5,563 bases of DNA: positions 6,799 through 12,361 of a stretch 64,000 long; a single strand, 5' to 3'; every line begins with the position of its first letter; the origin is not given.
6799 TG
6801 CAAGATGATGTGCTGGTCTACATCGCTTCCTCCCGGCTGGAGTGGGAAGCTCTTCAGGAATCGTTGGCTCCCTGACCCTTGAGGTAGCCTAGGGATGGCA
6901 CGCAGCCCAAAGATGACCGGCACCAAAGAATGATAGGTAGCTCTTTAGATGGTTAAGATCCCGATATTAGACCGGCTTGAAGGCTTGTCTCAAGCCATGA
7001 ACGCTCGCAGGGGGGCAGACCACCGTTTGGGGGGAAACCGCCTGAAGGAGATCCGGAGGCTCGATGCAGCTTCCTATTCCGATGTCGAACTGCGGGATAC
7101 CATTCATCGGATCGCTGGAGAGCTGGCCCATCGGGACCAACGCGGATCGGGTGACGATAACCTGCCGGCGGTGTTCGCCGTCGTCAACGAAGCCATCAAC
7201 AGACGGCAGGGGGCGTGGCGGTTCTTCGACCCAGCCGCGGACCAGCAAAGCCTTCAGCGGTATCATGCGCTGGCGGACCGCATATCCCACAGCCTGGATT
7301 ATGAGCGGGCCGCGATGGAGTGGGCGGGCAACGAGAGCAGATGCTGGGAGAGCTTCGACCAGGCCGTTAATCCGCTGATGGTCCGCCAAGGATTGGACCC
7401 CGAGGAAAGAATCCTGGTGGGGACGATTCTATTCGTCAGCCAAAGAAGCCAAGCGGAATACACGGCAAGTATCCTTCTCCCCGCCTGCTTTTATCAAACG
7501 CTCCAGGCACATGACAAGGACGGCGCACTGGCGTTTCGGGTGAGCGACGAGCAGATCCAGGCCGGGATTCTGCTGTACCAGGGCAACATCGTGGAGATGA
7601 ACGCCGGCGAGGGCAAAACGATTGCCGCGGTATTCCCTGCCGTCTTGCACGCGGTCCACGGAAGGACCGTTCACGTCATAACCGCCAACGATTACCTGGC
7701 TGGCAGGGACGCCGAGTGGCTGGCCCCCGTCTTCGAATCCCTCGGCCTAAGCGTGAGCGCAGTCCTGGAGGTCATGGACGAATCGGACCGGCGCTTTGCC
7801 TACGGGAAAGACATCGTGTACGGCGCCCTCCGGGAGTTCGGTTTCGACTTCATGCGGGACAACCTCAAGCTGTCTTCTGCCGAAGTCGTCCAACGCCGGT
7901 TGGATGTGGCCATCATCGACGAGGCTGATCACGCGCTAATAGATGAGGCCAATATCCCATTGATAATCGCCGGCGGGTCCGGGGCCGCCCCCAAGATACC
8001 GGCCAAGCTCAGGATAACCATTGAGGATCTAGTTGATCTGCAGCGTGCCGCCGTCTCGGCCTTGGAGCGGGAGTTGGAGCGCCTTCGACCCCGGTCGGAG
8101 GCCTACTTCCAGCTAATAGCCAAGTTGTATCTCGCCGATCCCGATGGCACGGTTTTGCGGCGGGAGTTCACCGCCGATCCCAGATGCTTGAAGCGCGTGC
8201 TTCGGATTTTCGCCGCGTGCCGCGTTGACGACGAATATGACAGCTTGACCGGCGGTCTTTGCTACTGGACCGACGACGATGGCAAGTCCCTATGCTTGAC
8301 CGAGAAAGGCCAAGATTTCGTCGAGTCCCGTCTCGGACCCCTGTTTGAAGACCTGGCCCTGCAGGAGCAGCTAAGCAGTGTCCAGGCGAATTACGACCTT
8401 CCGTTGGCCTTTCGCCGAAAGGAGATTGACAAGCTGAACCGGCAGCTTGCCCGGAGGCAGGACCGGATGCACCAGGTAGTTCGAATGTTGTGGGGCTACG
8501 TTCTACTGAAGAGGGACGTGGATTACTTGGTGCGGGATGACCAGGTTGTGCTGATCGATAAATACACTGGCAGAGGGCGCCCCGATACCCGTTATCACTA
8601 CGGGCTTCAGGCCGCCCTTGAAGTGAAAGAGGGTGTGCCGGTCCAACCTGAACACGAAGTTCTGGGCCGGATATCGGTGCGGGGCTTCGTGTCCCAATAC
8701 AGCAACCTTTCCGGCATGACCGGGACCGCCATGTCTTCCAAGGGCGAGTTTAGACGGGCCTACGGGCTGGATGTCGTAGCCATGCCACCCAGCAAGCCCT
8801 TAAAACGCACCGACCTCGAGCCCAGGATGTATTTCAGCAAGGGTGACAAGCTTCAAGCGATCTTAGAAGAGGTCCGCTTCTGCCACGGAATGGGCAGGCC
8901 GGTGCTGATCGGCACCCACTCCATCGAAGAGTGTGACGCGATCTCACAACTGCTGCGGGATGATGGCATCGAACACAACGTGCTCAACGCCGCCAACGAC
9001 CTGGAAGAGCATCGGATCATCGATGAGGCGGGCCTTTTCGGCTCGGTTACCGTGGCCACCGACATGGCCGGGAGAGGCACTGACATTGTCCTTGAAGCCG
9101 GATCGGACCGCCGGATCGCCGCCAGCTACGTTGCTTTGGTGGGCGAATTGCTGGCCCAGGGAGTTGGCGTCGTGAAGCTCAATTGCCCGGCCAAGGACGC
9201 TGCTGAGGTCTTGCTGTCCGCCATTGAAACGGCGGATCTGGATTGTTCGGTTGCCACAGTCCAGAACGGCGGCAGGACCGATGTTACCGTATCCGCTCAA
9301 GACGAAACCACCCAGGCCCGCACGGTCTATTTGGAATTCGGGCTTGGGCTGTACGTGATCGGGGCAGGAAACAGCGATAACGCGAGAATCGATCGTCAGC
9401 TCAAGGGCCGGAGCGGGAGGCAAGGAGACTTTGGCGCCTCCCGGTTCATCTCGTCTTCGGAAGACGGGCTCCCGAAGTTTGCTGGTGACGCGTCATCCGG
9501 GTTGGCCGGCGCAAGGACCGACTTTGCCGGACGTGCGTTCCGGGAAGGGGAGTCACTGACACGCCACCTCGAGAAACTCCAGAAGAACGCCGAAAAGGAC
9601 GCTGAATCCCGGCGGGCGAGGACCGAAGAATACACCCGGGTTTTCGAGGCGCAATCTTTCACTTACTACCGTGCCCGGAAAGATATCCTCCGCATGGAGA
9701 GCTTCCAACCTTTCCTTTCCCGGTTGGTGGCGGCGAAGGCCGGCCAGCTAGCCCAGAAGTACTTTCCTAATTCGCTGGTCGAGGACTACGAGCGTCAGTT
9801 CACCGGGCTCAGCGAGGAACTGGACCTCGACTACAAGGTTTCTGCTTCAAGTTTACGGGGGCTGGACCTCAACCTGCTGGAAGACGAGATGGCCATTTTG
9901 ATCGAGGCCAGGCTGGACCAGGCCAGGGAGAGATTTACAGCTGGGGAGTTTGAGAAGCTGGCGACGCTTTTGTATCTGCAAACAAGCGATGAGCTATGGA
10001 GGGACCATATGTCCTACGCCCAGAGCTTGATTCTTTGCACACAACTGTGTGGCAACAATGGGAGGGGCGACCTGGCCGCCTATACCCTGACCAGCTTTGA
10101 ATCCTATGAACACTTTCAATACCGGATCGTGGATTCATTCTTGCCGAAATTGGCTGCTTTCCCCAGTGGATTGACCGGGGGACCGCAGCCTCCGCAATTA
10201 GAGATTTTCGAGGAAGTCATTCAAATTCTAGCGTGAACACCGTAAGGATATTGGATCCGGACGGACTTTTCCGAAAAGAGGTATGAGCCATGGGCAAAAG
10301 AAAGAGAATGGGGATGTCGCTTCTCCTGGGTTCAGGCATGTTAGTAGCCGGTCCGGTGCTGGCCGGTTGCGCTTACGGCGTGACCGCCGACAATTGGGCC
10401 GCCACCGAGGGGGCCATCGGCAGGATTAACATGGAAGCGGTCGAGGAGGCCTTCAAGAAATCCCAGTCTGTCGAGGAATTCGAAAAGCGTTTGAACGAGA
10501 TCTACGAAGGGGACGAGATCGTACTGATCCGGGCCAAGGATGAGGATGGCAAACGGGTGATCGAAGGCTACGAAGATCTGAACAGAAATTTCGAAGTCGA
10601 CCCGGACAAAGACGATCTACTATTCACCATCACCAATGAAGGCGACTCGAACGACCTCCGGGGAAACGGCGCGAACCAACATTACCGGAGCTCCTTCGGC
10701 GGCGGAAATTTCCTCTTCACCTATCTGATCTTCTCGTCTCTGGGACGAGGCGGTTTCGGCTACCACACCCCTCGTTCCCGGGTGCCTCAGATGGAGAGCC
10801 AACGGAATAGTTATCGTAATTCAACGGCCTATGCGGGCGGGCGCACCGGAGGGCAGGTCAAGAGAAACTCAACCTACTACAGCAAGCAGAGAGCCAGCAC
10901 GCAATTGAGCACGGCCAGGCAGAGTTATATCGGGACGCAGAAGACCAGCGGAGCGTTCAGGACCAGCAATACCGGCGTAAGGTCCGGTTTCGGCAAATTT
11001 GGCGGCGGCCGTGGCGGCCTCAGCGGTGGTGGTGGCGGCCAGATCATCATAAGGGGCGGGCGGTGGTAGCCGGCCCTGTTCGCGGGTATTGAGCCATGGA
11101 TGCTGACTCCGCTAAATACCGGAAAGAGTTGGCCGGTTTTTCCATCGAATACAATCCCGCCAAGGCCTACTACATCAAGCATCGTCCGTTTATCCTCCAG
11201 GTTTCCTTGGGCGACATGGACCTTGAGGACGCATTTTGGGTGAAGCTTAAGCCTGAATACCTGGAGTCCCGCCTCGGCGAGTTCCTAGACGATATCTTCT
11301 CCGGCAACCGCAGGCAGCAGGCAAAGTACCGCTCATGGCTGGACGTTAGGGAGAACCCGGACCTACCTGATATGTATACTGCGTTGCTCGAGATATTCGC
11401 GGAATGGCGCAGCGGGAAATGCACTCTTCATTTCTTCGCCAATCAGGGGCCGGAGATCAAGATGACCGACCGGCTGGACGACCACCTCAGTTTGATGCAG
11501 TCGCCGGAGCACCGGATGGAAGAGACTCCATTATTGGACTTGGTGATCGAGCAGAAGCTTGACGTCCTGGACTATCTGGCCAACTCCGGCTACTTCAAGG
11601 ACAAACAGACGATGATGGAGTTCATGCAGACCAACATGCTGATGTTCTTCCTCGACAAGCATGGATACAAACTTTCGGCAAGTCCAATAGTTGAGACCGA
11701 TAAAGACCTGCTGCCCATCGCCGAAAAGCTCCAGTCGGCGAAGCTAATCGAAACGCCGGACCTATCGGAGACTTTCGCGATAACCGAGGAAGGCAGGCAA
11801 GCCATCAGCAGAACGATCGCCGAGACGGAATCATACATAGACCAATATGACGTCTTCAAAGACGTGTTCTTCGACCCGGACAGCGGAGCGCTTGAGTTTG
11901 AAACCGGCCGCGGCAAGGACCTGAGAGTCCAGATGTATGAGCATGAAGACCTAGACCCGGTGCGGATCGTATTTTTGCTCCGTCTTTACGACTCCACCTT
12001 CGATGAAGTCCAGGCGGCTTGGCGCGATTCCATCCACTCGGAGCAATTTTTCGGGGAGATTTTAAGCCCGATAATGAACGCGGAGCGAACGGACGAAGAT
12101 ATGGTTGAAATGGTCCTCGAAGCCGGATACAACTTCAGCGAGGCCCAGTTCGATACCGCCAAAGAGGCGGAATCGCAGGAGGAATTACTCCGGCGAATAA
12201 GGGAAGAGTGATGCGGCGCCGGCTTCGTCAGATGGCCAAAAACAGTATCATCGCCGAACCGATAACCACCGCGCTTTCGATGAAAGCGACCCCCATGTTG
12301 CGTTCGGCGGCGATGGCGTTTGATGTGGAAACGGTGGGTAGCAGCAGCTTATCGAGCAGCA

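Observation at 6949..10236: Highly divergent SecA paralogue with insertions and no zinc tail, without SecY2 or accessory Sec genes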

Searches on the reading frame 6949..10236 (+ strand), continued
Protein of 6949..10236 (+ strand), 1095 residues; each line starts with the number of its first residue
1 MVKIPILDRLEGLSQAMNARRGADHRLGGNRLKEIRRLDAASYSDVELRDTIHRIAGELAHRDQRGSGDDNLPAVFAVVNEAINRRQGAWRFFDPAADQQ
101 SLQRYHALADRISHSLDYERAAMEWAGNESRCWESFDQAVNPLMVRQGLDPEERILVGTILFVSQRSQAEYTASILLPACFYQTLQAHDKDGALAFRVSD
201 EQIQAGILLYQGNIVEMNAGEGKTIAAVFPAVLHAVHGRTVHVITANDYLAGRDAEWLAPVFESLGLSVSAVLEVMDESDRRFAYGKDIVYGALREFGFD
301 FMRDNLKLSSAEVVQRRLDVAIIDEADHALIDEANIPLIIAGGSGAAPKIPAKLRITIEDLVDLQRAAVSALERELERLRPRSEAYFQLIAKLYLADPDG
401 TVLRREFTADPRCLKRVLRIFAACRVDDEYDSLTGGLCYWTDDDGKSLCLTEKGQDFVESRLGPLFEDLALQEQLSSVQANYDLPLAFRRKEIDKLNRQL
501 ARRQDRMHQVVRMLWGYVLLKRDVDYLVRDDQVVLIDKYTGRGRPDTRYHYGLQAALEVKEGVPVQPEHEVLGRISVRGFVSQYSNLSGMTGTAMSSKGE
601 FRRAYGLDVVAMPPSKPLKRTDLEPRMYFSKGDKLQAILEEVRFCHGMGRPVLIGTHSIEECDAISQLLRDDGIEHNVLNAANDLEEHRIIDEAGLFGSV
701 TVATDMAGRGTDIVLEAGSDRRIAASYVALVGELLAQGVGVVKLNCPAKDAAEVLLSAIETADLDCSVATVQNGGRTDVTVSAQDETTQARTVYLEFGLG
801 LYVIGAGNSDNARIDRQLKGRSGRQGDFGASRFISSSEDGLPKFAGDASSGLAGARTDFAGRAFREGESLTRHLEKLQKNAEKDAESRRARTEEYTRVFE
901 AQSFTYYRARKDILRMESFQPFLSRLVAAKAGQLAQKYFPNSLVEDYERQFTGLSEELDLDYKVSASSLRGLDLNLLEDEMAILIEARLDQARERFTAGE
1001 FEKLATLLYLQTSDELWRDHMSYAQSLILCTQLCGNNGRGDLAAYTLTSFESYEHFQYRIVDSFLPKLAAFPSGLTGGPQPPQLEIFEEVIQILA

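Call 95: search_protein_families(library=ncbifam, proteins=[P0449, P0401, P0419, L032:9815-12424:+, L039:9839-12463:+, L040:9929-12967:+, L048:9842-12898:+, L055:9890-12790:+], max_evalue=1e-60)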
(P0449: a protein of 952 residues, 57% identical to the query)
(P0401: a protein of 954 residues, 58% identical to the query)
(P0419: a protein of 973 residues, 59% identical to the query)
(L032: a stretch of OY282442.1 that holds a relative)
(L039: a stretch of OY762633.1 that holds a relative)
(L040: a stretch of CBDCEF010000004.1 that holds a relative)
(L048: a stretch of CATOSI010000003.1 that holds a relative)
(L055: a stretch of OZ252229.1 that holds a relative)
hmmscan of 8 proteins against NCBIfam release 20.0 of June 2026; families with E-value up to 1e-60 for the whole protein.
P0449 (952 aa): 8 families
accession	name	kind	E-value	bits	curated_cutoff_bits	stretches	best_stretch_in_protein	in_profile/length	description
NF009538.1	PRK12904.1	equivalog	0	1109.7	814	1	53-882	3-814/814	preprotein translocase subunit SecA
TIGR00963.1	secA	equivalog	6.5e-301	1000.3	800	1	239-868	138-787/787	preprotein translocase subunit SecA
NF009536.0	PRK12901.1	equivalog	3.3e-268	893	1493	1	370-804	491-901/1118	preprotein translocase subunit SecA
NF006630.0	PRK09200.1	subfamily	8.3e-260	864.1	862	1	59-889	9-784/789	preprotein translocase subunit SecA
TIGR04397.1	SecA2_Bac_anthr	exception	2.2e-244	813.1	1085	1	240-878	160-772/774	accessory Sec system translocase SecA2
TIGR03714.1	secA2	equivalog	7.8e-209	695.7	930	1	65-869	7-762/762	accessory Sec system translocase SecA2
NF012136.0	SecA2_Lm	equivalog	2.7e-181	604.4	1100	1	241-875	159-764/776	accessory Sec system translocase SecA2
TIGR04221.1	SecA2_Mycobac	equivalog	2.5e-172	574.9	725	1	240-729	159-625/762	accessory Sec system translocase SecA2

P0401 (954 aa): 8 families
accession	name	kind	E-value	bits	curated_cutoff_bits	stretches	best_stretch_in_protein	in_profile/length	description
NF009538.1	PRK12904.1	equivalog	0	1102.7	814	1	98-899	39-813/814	preprotein translocase subunit SecA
TIGR00963.1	secA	equivalog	7.7e-299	993.4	800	1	247-885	139-786/787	preprotein translocase subunit SecA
NF009536.0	PRK12901.1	equivalog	1.3e-258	861.3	1493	2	379-587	493-700/1118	preprotein translocase subunit SecA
NF006630.0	PRK09200.1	subfamily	2e-252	839.8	862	1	96-587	37-495/789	preprotein translocase subunit SecA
TIGR04397.1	SecA2_Bac_anthr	exception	1.1e-241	804.2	1085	2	248-589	161-495/774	accessory Sec system translocase SecA2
TIGR03714.1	secA2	equivalog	8.4e-200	665.8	930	1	104-588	33-492/762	accessory Sec system translocase SecA2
NF012136.0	SecA2_Lm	equivalog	6.6e-187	622.9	1100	1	249-586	160-489/776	accessory Sec system translocase SecA2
TIGR04221.1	SecA2_Mycobac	equivalog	2.9e-165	551.5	725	1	247-764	159-642/762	accessory Sec system translocase SecA2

P0419 (973 aa): 8 families
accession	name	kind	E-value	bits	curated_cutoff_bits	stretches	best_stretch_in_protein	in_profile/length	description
NF009538.1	PRK12904.1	equivalog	0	1084.2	814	1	85-899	30-813/814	preprotein translocase subunit SecA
TIGR00963.1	secA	equivalog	2.5e-293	975.2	800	1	243-884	137-785/787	preprotein translocase subunit SecA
NF009536.0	PRK12901.1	equivalog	1.2e-268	894.5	1493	2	389-821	491-900/1118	preprotein translocase subunit SecA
NF006630.0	PRK09200.1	subfamily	1.5e-245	817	862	1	91-900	36-777/789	preprotein translocase subunit SecA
TIGR04397.1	SecA2_Bac_anthr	exception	7.9e-235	781.6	1085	1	245-896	160-772/774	accessory Sec system translocase SecA2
TIGR03714.1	secA2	equivalog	3.4e-197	657.2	930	1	94-886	31-761/762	accessory Sec system translocase SecA2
NF012136.0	SecA2_Lm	equivalog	1.2e-167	559.3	1100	1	248-894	161-765/776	accessory Sec system translocase SecA2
TIGR04221.1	SecA2_Mycobac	equivalog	6.5e-159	530.6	725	1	245-750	159-628/762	accessory Sec system translocase SecA2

L032:9815-12424:+ (870 aa): 8 families
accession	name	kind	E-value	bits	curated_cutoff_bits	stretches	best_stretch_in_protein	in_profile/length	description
NF009538.1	PRK12904.1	equivalog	8.7e-163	543.4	814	1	46-582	58-489/814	preprotein translocase subunit SecA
TIGR00963.1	secA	equivalog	1.8e-157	525.9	800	1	47-582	37-471/787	preprotein translocase subunit SecA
NF006630.0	PRK09200.1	subfamily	8.5e-157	523.5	862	1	375-630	286-545/789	preprotein translocase subunit SecA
TIGR04397.1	SecA2_Bac_anthr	exception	5.8e-143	477.8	1085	1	377-630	286-543/774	accessory Sec system translocase SecA2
NF009536.0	PRK12901.1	equivalog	1.3e-140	470.6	1493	1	69-629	174-749/1118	preprotein translocase subunit SecA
TIGR04221.1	SecA2_Mycobac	equivalog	7.7e-131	437.7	725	1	373-633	281-552/762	accessory Sec system translocase SecA2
TIGR03714.1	secA2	equivalog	3.6e-130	435.6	930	1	377-630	284-541/762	accessory Sec system translocase SecA2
NF012136.0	SecA2_Lm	equivalog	5.9e-114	381.7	1100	1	380-630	286-540/776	accessory Sec system translocase SecA2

L039:9839-12463:+ (875 aa): 8 families
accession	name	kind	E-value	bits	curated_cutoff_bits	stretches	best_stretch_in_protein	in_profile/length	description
NF009538.1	PRK12904.1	equivalog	3.8e-154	514.9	814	1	15-572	31-489/814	preprotein translocase subunit SecA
NF006630.0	PRK09200.1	subfamily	5.2e-153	510.9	862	1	362-838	283-763/789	preprotein translocase subunit SecA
TIGR00963.1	secA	equivalog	8.9e-151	503.7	800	1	18-572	11-471/787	preprotein translocase subunit SecA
TIGR04397.1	SecA2_Bac_anthr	exception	1.3e-142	476.6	1085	1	363-805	282-729/774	accessory Sec system translocase SecA2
NF009536.0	PRK12901.1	equivalog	2.5e-135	453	1493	1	58-618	173-748/1118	preprotein translocase subunit SecA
TIGR03714.1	secA2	equivalog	1.1e-123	414.2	930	1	362-835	279-758/762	accessory Sec system translocase SecA2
TIGR04221.1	SecA2_Mycobac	equivalog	3.4e-121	405.8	725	1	366-637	284-566/762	accessory Sec system translocase SecA2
NF012136.0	SecA2_Lm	equivalog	4.7e-112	375.4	1100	1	369-839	285-758/776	accessory Sec system translocase SecA2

L040:9929-12967:+ (1013 aa): 8 families
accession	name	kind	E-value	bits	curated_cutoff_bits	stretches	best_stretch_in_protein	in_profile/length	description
NF006630.0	PRK09200.1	subfamily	3.1e-123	412.5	862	0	434-645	289-500/789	preprotein translocase subunit SecA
TIGR00963.1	secA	equivalog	8.7e-121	404.6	800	1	164-953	57-764/787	preprotein translocase subunit SecA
NF009538.1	PRK12904.1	equivalog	5.1e-118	395.4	814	1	435-964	286-788/814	preprotein translocase subunit SecA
TIGR04397.1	SecA2_Bac_anthr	exception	2.5e-105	353.3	1085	0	434-644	287-497/774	accessory Sec system translocase SecA2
TIGR03714.1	secA2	equivalog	4.5e-104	349.3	930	0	436-644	287-495/762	accessory Sec system translocase SecA2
TIGR04221.1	SecA2_Mycobac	equivalog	6.3e-98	328.9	725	0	158-344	71-256/762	accessory Sec system translocase SecA2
NF009536.0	PRK12901.1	equivalog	3.4e-91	306.9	1493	0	436-644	496-704/1118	preprotein translocase subunit SecA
NF012136.0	SecA2_Lm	equivalog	7.5e-86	288.7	1100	0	434-645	284-495/776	accessory Sec system translocase SecA2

L048:9842-12898:+ (1019 aa): 8 families
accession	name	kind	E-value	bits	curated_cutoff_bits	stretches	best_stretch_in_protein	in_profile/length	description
NF006630.0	PRK09200.1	subfamily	4.8e-124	415.2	862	0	452-661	288-497/789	preprotein translocase subunit SecA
TIGR00963.1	secA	equivalog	3.3e-122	409.3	800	1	184-970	61-775/787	preprotein translocase subunit SecA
NF009538.1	PRK12904.1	equivalog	2e-119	400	814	1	183-992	82-810/814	preprotein translocase subunit SecA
TIGR04221.1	SecA2_Mycobac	equivalog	6.2e-109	365.3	725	0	451-658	284-491/762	accessory Sec system translocase SecA2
TIGR04397.1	SecA2_Bac_anthr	exception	1.4e-106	357.5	1085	0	453-662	287-496/774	accessory Sec system translocase SecA2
TIGR03714.1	secA2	equivalog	2.2e-103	347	930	0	454-659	286-491/762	accessory Sec system translocase SecA2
NF009536.0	PRK12901.1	equivalog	3.5e-96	323.4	1493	0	453-661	494-702/1118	preprotein translocase subunit SecA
NF012136.0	SecA2_Lm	equivalog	4.5e-85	286.2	1100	0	435-663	265-494/776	accessory Sec system translocase SecA2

L055:9890-12790:+ (967 aa): 8 families
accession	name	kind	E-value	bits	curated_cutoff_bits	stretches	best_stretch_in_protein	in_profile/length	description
NF006630.0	PRK09200.1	subfamily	3.3e-127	425.6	862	1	455-920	288-754/789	preprotein translocase subunit SecA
NF009538.1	PRK12904.1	equivalog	1.5e-120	403.8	814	0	452-663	281-492/814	preprotein translocase subunit SecA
TIGR00963.1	secA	equivalog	1.9e-119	400.1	800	1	188-662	61-473/787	preprotein translocase subunit SecA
TIGR04397.1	SecA2_Bac_anthr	exception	8.8e-108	361.4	1085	1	405-918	228-751/774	accessory Sec system translocase SecA2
TIGR04221.1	SecA2_Mycobac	equivalog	4.1e-104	349.3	725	0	419-800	240-632/762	accessory Sec system translocase SecA2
NF009536.0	PRK12901.1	equivalog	1.5e-103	347.8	1493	1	456-786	494-824/1118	preprotein translocase subunit SecA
TIGR03714.1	secA2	equivalog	1.5e-103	347.5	930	1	458-919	287-751/762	accessory Sec system translocase SecA2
NF012136.0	SecA2_Lm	equivalog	2.3e-93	313.6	1100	0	379-917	207-745/776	accessory Sec system translocase SecA2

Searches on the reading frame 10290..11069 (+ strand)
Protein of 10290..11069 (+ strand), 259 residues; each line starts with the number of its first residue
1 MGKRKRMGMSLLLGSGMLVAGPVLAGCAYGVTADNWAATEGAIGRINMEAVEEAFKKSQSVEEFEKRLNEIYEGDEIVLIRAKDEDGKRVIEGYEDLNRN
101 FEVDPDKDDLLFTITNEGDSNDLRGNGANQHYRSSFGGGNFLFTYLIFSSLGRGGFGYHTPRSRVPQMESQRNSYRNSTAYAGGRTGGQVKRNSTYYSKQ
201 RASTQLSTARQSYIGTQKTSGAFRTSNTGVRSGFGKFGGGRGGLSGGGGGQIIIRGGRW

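Call 10: search_protein_families(library=pfam, proteins=[window:10290-11069:+], max_evalue=0.001)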
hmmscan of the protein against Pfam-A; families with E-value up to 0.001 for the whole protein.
window:10290-11069:+ (259 aa): 0 families

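Call 37: search_protein_families(library=padloc, proteins=[window:10290-11069:+], max_evalue=0.01)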
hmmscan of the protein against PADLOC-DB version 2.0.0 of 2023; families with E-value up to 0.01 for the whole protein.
window:10290-11069:+ (259 aa): 0 families

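Call 38: search_protein_families(library=ncbifam, proteins=[window:10290-11069:+], max_evalue=0.01)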
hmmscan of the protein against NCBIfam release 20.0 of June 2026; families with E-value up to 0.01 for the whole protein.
window:10290-11069:+ (259 aa): 0 families

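Call 67: search_solved_structures(query=A5, max_evalue=10)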
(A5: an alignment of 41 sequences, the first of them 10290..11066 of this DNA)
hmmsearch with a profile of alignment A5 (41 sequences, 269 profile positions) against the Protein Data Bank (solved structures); distinct sequences matched with E-value up to 10: 2.
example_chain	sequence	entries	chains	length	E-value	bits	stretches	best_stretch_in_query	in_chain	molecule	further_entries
9rps_D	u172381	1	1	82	1.2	11.7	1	13-41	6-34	Phage lipoprotein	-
4f9p_D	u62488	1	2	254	8.3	9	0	180-265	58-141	103.2 anti-BTN3A1 antibody fragment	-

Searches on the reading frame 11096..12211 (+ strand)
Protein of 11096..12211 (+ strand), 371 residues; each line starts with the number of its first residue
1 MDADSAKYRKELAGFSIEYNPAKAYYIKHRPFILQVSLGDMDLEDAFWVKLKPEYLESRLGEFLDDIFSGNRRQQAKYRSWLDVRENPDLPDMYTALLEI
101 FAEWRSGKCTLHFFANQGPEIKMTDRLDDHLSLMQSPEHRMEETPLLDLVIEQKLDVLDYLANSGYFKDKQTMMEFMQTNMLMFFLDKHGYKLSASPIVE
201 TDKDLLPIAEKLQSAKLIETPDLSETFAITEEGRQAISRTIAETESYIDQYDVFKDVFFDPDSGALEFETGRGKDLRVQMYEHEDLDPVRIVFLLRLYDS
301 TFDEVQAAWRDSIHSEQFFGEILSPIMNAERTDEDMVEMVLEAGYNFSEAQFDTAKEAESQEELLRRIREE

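Call 10: search_protein_families(library=pfam, proteins=[window:11096-12211:+], max_evalue=0.001)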
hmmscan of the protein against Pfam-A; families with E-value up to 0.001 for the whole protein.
window:11096-12211:+ (371 aa): 0 families

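Call 37: search_protein_families(library=padloc, proteins=[window:11096-12211:+], max_evalue=0.01)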
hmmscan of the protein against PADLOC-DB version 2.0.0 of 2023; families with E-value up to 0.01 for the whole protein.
window:11096-12211:+ (371 aa): 0 families

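Call 38: search_protein_families(library=ncbifam, proteins=[window:11096-12211:+], max_evalue=0.01)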
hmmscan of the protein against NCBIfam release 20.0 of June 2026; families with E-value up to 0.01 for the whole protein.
window:11096-12211:+ (371 aa): 1 family
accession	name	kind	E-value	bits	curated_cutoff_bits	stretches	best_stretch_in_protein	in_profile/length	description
TIGR03798.1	leader_Nif11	subfamily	0.0027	17.9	32.3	0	327-364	24-62/68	Nif11-like leader peptide family RiPP precursor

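Call 68: search_solved_structures(query=A6, max_evalue=10)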
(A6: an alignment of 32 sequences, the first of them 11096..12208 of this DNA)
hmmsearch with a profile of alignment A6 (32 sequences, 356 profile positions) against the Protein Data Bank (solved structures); distinct sequences matched with E-value up to 10: 1.
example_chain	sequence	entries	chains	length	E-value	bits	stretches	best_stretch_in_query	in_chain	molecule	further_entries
9qbc_A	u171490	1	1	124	0.92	11.6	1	180-223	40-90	PadR-family transcriptional regulator PadR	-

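Call 88: predict_structure(protein=window:11096-12208:+)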
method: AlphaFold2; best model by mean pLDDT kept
length: 371 residues; sequences in the alignment: 1
mean_pLDDT: 37.1   pTM: 0.21
mean pLDDT of the five models: 37.1, 35.0, 34.5, 34.3, 31.7
residues with pLDDT >= 90: 0; 70-90: 0; 50-70: 23; < 50: 348
segments of 3 or more residues with pLDDT < 50: 1-49, 53-59, 72-75, 84-100, 102-365, 367-371
pLDDT, mean of each block of 10 residues (from residue 1): 29 28 30 43 42 49 51 51 46 46 40 35 31 30 30 34 35 40 36 29 37 37 34 36 34 41 42 40 32 32 35 34 34 29 32 41 45 42
secondary structure, 60 per line:
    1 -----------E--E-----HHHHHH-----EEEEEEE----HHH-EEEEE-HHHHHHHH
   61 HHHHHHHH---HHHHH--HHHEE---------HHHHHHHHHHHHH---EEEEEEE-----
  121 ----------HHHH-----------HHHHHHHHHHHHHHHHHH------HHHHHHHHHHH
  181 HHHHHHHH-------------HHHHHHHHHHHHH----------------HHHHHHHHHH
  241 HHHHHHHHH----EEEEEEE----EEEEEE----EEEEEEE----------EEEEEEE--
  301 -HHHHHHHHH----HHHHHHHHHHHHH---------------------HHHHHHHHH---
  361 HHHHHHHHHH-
elements in order: H21-26 E32-38 E47-51 H53-68 H72-76 H93-105 E109-115 H131-134 H146-163 H170-188 H202-214 H231-249 E254-260 E265-270 E275-281 E292-298 H302-310 H315-327 H349-357 H361-370
